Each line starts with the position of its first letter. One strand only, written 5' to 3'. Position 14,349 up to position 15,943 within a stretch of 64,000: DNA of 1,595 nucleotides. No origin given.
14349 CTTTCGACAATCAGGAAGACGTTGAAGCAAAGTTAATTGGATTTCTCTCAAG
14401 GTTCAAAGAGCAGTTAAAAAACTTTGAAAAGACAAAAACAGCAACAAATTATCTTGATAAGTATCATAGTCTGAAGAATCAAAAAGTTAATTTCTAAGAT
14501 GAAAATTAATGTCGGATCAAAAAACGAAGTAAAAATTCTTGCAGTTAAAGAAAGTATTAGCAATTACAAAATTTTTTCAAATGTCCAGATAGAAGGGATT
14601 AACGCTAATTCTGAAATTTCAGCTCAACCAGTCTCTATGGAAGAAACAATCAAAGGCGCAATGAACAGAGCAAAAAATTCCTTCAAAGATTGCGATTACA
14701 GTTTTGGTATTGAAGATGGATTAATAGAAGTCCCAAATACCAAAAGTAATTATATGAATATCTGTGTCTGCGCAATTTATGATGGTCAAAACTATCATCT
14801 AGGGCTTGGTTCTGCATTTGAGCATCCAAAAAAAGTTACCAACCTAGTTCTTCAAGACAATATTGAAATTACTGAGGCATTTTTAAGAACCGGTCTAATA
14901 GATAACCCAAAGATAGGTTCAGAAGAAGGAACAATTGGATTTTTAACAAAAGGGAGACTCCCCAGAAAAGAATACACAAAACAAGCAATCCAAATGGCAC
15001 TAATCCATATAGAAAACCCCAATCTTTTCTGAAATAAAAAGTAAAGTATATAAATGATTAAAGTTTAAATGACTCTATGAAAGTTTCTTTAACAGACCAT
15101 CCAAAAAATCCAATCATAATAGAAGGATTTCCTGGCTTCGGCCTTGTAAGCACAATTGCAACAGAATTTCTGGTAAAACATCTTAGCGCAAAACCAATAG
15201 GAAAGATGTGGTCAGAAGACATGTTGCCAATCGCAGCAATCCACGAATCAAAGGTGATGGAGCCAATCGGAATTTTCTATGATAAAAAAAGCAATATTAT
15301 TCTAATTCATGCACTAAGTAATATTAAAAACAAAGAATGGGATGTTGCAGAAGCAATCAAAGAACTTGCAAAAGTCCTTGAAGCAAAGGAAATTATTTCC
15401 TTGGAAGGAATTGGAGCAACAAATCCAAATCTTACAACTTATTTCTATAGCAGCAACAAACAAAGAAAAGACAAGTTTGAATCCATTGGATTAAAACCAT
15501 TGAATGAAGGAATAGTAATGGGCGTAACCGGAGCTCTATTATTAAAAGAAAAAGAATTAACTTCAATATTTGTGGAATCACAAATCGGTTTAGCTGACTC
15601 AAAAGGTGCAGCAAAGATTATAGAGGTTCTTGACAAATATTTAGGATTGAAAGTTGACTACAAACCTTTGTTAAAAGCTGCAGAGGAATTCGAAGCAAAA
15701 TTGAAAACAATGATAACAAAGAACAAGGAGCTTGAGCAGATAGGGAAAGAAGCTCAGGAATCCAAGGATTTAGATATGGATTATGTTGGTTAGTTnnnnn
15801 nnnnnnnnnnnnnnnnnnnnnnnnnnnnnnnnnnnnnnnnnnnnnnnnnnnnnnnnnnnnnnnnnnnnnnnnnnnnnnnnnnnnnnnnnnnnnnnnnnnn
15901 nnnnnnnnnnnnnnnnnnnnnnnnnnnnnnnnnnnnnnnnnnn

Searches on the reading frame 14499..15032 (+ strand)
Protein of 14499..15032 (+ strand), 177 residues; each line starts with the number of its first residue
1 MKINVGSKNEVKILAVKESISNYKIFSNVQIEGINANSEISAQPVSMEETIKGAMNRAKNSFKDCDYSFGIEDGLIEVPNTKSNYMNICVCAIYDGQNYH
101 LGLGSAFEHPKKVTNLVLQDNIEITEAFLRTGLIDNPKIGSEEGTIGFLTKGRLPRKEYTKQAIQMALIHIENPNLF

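Call 17: search_protein_families(library=pfam, proteins=[window:14499-15032:+], max_evalue=0.00001)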
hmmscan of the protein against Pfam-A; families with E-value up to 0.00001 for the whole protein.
window:14499-15032:+ (177 aa): 1 family
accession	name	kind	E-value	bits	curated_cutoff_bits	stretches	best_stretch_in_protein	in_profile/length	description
PF01931.24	NTPase_I-T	-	7.5e-41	140.1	25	1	6-170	1-160/162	Protein of unknown function DUF84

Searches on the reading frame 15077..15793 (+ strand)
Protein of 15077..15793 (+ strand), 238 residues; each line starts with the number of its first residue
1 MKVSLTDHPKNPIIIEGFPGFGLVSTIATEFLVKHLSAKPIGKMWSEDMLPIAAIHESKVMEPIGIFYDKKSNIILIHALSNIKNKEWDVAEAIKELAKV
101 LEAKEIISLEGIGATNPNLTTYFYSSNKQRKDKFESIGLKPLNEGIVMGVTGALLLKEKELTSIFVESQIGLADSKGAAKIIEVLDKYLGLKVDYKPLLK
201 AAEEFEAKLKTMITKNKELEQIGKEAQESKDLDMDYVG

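Call 17: search_protein_families(library=pfam, proteins=[window:15077-15793:+], max_evalue=0.00001)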
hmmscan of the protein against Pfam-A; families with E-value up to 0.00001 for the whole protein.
window:15077-15793:+ (238 aa): 1 family
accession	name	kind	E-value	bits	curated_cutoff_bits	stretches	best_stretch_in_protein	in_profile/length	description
PF09754.15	PAC2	-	4.2e-30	105.6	25.8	1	15-212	2-214/215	PAC2 family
